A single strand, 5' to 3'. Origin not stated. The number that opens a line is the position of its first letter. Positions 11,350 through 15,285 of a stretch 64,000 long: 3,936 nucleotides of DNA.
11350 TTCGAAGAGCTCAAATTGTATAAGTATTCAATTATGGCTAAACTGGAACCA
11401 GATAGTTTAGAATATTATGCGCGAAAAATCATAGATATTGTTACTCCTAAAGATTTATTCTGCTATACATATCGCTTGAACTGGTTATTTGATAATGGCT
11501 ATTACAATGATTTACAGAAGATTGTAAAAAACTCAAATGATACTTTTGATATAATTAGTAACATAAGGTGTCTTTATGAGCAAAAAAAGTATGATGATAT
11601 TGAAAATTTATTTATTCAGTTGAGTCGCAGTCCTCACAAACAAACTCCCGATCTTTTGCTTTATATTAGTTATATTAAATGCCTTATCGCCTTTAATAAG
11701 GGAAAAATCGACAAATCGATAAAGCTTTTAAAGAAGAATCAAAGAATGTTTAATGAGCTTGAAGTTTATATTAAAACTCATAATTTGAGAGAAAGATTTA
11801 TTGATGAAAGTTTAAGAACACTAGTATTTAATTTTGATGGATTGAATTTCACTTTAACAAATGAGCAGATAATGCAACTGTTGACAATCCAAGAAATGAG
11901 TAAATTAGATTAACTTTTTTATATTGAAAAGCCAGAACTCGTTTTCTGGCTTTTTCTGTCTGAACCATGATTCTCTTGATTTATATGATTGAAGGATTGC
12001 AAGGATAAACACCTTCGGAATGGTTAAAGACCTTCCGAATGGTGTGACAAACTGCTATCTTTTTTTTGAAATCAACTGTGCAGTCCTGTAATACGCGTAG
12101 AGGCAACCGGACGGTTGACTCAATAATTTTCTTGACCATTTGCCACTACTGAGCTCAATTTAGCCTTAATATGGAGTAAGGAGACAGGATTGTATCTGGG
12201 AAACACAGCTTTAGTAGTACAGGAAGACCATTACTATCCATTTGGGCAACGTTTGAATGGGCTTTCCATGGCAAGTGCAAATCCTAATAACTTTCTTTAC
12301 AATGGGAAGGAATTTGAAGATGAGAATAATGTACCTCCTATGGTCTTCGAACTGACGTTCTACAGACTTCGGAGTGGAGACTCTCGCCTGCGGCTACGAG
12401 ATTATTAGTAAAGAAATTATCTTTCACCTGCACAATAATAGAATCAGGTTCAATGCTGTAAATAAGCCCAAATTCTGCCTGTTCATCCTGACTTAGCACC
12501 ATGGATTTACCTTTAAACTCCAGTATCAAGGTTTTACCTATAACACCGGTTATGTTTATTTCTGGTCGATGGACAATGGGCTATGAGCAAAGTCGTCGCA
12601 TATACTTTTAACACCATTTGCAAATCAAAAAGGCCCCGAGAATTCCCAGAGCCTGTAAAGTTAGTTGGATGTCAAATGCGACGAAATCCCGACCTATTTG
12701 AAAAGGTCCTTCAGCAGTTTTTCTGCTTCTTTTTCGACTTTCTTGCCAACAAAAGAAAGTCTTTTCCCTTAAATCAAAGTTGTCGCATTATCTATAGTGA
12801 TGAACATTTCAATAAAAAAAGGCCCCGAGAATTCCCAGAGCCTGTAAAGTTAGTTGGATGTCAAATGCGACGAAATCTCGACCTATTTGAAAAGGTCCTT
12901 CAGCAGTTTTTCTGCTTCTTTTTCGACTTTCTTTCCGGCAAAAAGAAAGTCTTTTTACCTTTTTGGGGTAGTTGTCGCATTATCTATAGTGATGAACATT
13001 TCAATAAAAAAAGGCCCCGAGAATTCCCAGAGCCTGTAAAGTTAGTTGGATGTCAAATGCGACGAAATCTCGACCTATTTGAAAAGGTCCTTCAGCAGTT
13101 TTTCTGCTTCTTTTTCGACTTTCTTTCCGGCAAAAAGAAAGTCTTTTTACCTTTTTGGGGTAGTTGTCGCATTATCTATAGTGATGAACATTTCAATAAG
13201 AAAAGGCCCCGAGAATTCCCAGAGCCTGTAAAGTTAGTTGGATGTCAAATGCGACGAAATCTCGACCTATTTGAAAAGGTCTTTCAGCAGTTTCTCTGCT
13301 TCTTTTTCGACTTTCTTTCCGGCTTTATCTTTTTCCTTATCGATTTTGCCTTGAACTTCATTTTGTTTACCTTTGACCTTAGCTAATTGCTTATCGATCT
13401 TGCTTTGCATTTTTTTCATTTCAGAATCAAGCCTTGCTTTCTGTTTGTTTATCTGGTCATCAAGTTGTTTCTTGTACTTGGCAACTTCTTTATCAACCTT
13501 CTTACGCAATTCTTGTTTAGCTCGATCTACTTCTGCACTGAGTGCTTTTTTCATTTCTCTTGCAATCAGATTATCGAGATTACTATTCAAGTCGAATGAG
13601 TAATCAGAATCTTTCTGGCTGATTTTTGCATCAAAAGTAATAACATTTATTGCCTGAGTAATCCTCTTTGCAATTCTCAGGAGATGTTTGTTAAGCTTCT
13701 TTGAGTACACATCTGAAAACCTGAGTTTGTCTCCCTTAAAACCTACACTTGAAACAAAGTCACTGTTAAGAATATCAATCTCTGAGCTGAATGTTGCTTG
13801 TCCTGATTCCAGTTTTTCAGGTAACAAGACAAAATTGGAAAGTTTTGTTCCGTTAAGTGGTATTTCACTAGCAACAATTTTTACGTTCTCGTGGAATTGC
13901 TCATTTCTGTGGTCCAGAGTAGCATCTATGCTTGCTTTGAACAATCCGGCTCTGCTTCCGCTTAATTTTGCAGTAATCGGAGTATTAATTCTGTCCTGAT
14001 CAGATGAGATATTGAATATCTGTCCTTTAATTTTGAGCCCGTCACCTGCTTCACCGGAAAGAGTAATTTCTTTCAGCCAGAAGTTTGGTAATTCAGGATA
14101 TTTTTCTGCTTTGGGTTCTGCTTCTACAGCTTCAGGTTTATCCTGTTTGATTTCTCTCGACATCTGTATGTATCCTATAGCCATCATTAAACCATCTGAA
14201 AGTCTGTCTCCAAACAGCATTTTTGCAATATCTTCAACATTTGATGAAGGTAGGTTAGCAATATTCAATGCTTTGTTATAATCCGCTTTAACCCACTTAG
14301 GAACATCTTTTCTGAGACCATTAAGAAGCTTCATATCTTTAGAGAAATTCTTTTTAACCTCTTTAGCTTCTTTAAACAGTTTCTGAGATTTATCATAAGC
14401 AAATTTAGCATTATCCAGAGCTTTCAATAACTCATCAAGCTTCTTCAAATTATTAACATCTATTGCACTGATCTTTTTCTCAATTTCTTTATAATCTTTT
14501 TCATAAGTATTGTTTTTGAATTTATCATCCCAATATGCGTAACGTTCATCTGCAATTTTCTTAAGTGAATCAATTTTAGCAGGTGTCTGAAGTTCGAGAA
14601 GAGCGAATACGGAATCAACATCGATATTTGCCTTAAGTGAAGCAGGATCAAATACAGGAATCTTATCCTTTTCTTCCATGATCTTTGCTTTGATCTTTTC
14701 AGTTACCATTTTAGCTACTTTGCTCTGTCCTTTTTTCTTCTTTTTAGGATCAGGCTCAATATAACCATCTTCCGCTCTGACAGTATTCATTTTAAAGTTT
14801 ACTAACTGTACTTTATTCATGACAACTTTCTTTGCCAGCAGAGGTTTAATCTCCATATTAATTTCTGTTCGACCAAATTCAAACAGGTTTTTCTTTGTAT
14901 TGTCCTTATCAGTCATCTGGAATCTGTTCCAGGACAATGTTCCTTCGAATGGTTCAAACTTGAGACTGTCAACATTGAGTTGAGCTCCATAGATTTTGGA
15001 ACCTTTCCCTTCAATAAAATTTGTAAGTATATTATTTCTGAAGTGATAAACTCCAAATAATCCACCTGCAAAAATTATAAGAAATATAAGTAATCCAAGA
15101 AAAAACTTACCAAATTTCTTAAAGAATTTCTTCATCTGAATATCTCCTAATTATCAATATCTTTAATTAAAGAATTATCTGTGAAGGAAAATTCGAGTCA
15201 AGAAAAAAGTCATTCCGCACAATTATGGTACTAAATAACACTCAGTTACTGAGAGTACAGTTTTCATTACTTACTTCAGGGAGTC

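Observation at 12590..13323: Tandem array that re-copies a gene's last 17 codons, 3' UTR and strand-specific terminator four times: candidate 3'-UTR-derived structured RNA array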

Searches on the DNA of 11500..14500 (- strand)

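Call 7: search_rna_families(source=window, start=11500, end=14500, threshold=evalue, max_evalue=1)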
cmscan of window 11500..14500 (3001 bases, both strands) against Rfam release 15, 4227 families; matches with E-value up to 1: 3.
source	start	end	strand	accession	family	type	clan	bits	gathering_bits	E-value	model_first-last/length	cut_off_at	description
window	11890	11986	-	RF01770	rimP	Cis-reg; leader;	-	28.4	47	0.078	1-102/102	no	Gammaprotebacteria rimP leader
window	11921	11955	-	RF00617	cHP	Cis-reg;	CL00129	19.7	40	0.97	17-44/45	no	Flavivirus capsid hairpin cHP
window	13781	13860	+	RF04129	MIR4240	Gene; miRNA;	-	17.8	200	0.76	62-146/206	no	MIR4240 microRNA precursor family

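Call 59: search_dna_similar(query=window:12970-13161:-, collection=phages, mode=distant, max_evalue=0.01, max_rows=10)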
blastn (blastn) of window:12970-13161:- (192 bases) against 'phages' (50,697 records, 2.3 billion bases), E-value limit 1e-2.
No match.

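Call 60: search_dna_similar(query=window:12970-13161:-, collection=plasmids, mode=distant, max_evalue=0.01, max_rows=10)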
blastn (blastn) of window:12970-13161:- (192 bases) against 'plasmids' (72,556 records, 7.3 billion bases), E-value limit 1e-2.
No match.
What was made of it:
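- Tried and rejected: No match of the unit in phage or plasmid collections (calls 59, 60).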

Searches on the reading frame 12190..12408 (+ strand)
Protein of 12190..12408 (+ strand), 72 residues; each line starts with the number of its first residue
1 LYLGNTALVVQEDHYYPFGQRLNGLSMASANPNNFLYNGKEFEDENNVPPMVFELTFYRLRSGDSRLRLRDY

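Call 45: search_protein_families(library=ncbifam, proteins=[window:12190-12408:+], max_evalue=0.01)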
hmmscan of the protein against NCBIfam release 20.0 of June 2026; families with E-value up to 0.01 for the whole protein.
window:12190-12408:+ (72 aa): 0 families

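Call 57: search_protein_families(library=ncbifam, proteins=[window:12190-12408:+], max_evalue=10)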
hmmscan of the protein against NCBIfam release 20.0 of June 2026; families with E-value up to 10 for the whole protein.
window:12190-12408:+ (72 aa): 1 family
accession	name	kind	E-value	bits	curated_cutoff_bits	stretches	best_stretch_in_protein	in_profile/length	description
TIGR03696.1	Rhs_assc_core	domain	0.06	13.9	32.5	1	15-48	1-30/76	RHS repeat-associated core domain-containing protein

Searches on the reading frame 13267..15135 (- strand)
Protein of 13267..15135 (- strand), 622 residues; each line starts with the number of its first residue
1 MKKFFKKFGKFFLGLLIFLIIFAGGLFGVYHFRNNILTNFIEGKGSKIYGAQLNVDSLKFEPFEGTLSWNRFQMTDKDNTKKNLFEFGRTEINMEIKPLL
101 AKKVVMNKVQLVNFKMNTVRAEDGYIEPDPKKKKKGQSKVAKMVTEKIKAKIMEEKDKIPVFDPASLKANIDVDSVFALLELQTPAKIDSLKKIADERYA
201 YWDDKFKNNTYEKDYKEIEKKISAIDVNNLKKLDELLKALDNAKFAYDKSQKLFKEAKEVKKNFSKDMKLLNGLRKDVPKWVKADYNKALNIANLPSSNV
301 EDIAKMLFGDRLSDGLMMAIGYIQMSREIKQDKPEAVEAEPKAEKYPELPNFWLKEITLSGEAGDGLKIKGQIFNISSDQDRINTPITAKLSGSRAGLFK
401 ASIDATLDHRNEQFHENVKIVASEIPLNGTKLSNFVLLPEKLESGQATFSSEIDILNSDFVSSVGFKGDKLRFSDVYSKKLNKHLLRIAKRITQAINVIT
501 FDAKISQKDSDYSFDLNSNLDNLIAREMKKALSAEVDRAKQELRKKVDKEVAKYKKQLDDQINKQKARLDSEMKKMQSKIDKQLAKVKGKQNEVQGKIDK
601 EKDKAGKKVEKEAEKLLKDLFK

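Call 9: search_protein_families(library=pfam, proteins=[window:13267-15135:-], max_evalue=0.01)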
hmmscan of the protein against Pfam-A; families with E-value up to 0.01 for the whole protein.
window:13267-15135:- (622 aa): 2 families
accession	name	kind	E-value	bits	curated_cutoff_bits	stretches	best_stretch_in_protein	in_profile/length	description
PF05359.17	DUF748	-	9.1e-11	41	50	1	4-124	10-125/1037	Domain of Unknown Function (DUF748)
PF01442.23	Apolipoprotein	-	0.0028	17.8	90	1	502-616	50-170/190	Apolipoprotein A1/A4/E domain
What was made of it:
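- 13267..15135 (-): TIGR03545-family gene (622 aa; DUF748-like N-terminus, lysine/glutamate-rich coiled-coil tail). Its last 17 codons plus the stop are the copied 'tail'. Pfam DUF748 (call 9).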

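Call 10: find_encoding_contigs(protein=window:13267-15135:-, flank=6000, max_places=10)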
Protein window:13267-15135:- (622 aa): no gene with exactly this product is on record in the collection.
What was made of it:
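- Tried and rejected: The exact-protein lookup found nothing (call 10).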

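Call 12: find_homologous_proteins(query=window:13267-15135:-, max_evalue=1e-10)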
Query window:13267-15135:- (622 aa): 10 proteins with E <= 1e-10 among 8000 candidates.
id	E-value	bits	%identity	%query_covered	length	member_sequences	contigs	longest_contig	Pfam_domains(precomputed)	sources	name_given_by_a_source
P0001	0.0e+0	1281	95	100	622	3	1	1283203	PF27335.1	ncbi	-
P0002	0.0e+0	1138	85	93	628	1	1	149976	PF27335.1,PF05359.17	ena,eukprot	eukprot:Anaeramoba_ignava/a217569_31.p1 GENE.a217569_31~~a217569_31.p1 ORF type:complete len:629 (-)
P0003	9.0e-144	499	43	94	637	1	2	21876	PF27335.1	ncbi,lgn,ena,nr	ncbi:MAG: TIGR03545 family protein [Candidatus Cloacimonetes bacterium]|nr:TIGR03545 family protein 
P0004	7.2e-142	492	43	99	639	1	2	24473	PF27335.1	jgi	-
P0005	2.6e-138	481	42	89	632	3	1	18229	PF27335.1,PF05359.17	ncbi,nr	ncbi:MAG: TIGR03545 family protein [Candidatus Cloacimonetes bacterium]|nr:TIGR03545 family protein 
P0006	2.0e-133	464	40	95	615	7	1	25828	-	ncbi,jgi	jgi:uncharacterized protein (TIGR03545 family)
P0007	6.5e-131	456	39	100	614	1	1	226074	PF27335.1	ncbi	-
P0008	9.8e-93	330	36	81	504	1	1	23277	PF27335.1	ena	-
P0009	9.2e-30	122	27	92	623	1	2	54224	-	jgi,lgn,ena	-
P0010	3.5e-15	74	23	97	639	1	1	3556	-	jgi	jgi:uncharacterized protein (TIGR03545 family)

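Call 13: find_encoding_contigs(protein=P0001, flank=8000, max_places=5)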
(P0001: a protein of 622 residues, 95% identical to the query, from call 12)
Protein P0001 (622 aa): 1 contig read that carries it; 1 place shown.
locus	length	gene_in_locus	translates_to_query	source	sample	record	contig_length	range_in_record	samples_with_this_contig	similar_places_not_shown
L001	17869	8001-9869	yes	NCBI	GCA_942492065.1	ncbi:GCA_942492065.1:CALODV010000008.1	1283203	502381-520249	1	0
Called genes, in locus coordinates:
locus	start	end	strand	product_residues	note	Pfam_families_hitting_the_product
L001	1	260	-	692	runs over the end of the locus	PF12895:ANAPC3 (faint)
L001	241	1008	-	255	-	PF01869:BcrAD_BadFG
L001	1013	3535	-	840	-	PF00675:Peptidase_M16, PF05193:Peptidase_M16_C, PF00675:Peptidase_M16, PF05193:Peptidase_M16_C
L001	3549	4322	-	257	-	PF02649:GCHY-1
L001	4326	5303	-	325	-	PF02424:ApbE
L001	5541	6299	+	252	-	-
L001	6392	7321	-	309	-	PF01145:Band_7, PF16200:Band_7_C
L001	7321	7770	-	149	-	PF01957:NfeD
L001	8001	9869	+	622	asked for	PF27335:TP_0481_C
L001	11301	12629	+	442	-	-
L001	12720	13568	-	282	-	PF00892:EamA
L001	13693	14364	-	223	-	PF22624:AASDHPPT_N (faint), PF01648:ACPS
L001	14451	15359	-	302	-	PF18030:Rimk_N, PF08443:RimK, PF02955:GSH-S_ATP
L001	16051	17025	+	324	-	PF04392:ABC_sub_bind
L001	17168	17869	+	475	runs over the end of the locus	PF01120:Alpha_L_fucos, PF16757:Fucosidase_C (weak)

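Call 14: find_encoding_contigs(protein=P0002, flank=8000, max_places=5)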
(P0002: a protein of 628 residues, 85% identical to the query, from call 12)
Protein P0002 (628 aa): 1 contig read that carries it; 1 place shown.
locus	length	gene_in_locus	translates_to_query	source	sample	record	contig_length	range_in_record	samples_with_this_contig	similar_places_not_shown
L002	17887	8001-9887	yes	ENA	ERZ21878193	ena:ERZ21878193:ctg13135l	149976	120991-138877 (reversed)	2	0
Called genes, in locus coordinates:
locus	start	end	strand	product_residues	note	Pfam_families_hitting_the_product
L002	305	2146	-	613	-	PF00999:Na_H_Exchanger, PF00359:PTS_EIIA_2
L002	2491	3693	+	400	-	PF00909:Ammonium_transp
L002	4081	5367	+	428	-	PF09994:T6SS_Tle1-like_cat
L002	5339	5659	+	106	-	-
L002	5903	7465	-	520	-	PF28550:DUF8436, PF00070:Pyr_redox (faint), PF03486:HI0933_like (weak), PF07992:Pyr_redox_2 (faint), PF13738:Pyr_redox_3 (weak), PF21688:FAD-depend_C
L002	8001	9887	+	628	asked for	PF05359:DUF748, PF27335:TP_0481_C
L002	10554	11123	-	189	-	PF01558:POR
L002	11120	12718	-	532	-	PF01855:POR_N, PF02775:TPP_enzyme_C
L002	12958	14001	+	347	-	PF00579:tRNA-synt_1b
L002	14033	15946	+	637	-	PF24885:TPR_NPHP3, PF13424:TPR_12, PF17874:TPR_MalT (weak), PF13424:TPR_12, PF00515:TPR_1 (weak), PF13424:TPR_12, PF00512:HisKA (weak), PF02518:HATPase_c, +7 more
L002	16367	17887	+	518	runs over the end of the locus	PF00932:LTD, PF00801:PKD (weak), PF18911:PKD_4, PF13585:CHU_C (weak), PF13860:FlgD_ig, PF18962:Por_Secre_tail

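Call 21: find_related_loci(query=window:13267-15135:-, collection=genome_contigs, flank=6000)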
Query window:13267-15135:- (622 aa) in genome_contigs; peptide patterns used: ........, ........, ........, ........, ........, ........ (x = any residue, [..] = any of these).
172 stretches matched a pattern; 1 encode a relative of the query (tblastn E <= 1e-3); 1 distinct loci.
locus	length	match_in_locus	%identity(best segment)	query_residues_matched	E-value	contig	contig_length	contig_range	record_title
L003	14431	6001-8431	95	1-622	0e+0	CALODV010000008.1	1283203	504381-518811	MAG: Candidatus Cloacimonadales bacterium isolate LOGT_bin.0140 genome assembly, contig: contig_17841, whole genome shot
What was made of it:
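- Tried and rejected: The genome collection returned only the L001 contig (call 21).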

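Call 23: find_related_loci(query=A1, collection=metagenome_contigs, flank=3000)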
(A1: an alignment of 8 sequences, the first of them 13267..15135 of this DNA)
Query A1 (622 aa) in metagenome_contigs; peptide patterns used: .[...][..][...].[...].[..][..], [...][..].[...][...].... (x = any residue, [..] = any of these).
172 stretches matched a pattern; 39 encode a relative of the query (tblastn E <= 1e-3); 39 distinct loci.
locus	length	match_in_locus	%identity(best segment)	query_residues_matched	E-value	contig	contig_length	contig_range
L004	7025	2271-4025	39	32-620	3e-135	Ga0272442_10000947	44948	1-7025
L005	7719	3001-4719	40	28-605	2e-128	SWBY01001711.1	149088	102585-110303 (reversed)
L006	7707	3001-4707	40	28-600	3e-125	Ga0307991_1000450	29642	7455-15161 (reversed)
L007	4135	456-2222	35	30-613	3e-113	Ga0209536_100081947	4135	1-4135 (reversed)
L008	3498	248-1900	33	4-559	2e-106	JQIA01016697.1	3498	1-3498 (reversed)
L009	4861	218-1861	34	3-555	2e-99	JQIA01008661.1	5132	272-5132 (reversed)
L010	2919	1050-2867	31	16-613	5e-102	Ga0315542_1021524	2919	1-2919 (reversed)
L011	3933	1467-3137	34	29-579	1e-98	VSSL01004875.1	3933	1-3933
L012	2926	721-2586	33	32-620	2e-95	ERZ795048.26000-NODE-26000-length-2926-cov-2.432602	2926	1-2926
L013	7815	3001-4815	34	16-613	3e-112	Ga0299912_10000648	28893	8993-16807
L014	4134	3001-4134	42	28-409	6e-86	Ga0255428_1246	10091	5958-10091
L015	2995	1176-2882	31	32-595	2e-86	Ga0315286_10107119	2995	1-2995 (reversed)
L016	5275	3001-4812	28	16-613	3e-80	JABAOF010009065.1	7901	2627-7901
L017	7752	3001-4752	29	16-587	6e-71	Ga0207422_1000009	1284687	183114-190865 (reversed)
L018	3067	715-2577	28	5-622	2e-70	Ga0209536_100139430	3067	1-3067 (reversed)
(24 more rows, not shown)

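Call 45: search_protein_families(library=ncbifam, proteins=[window:13267-15135:-, L001:11301-12629:+], max_evalue=0.01)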
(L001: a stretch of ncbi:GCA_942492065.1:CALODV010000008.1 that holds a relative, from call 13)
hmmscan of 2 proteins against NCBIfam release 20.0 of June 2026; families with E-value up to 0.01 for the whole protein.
window:13267-15135:- (622 aa): 2 families
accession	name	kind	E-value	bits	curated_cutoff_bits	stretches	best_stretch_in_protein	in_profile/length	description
TIGR03545.1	TIGR03545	subfamily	1e-66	225.7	173.35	1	13-564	5-555/556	TIGR03545 family protein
TIGR03017.1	EpsF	equivalog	0.0008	18.2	422.75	1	495-605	226-334/444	chain length determinant protein EpsF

L001:11301-12629:+ (442 aa): 5 families
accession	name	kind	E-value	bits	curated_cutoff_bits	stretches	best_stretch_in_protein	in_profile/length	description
TIGR02552.1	LcrH_SycD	equivalog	0.0023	17.7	104.8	1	121-169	59-107/136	SycD/LcrH family type III secretion system chaperone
TIGR03939.1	PGA_TPR_OMP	equivalog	0.0036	15.6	366.65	1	120-186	92-158/800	poly-beta-1,6 N-acetyl-D-glucosamine export porin PgaA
NF052230.1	T9SS_PorE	exception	0.0041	15.4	600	1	119-202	96-181/648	PorE family type IX secretion system protein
NF040959.1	MamA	equivalog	0.0047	16.4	200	0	87-176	45-133/204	magnetosome protein MamA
TIGR02917.1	PEP_TPR_lipo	equivalog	0.0066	14.3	312.2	0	117-169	25-77/899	XrtA/PEP-CTERM system TPR-repeat protein PrsT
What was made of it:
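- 13267..15135 (-): NCBIfam TIGR03545 scores 225.7 bits against a cutoff of 173.35 (call 45).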

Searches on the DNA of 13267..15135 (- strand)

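Call 41: search_rna_families(sources=[L001, L002], threshold=evalue, max_evalue=0.1)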
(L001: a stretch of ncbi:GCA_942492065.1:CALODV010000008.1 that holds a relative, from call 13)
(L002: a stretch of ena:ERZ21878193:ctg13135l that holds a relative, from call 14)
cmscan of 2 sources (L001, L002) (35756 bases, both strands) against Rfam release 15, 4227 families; matches with E-value up to 0.1: 1.
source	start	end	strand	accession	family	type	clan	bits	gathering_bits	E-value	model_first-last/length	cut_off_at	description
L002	7553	7625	-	RF00005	tRNA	Gene; tRNA;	CL00001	68.2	29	5.6e-13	1-71/71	no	tRNA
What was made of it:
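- On Described RNA family (Rfam 15): Nothing overlaps the array at E<=1 in the window, or at E<=0.1 in L001 and L002 (calls 7, 41).
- No Rfam family (calls 7, 41). No Rfam hit (calls 7, 41).
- Tried and rejected: Rfam at permissive thresholds found nothing on the array (calls 7, 41).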
